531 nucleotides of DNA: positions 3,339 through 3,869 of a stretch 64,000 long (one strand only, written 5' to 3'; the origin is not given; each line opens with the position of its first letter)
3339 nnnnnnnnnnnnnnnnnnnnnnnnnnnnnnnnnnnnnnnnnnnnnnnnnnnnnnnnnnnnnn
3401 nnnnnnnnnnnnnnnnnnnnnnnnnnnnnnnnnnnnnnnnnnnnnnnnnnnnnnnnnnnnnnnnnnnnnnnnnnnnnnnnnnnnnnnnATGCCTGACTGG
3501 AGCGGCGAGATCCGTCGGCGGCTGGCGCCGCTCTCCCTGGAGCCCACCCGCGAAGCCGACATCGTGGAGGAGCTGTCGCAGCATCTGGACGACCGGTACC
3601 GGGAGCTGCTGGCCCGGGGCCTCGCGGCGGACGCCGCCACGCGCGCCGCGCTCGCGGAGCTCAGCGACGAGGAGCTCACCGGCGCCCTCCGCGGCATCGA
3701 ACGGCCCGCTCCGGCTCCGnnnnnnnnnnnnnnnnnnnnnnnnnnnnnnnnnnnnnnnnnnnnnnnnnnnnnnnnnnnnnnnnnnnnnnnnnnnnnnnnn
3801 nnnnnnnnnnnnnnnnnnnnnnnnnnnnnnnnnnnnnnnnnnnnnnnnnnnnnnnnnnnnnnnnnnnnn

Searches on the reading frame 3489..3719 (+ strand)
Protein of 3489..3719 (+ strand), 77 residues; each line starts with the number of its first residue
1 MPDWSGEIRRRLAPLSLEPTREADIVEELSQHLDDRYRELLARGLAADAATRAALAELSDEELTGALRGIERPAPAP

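Call 46: search_protein_families(library=pfam, proteins=[window:3489-3719:+], max_evalue=1)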
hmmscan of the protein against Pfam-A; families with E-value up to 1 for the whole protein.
seq(77 aa): 4 families
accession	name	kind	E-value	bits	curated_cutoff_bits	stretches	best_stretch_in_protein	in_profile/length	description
PF22564.2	HAAS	-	0.0024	18.6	27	1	7-58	5-46/55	HAAS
PF22181.1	TarS_linker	-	0.0097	16.7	27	1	9-61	38-93/100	Glycosyl transferase TarS linker domain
PF06568.16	DUF1127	-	0.032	14.4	23.3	1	49-63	12-26/37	Domain of unknown function (DUF1127)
PF19128.5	DUF5811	-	0.14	12.9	25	1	27-54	64-91/103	Family of unknown function (DUF5811)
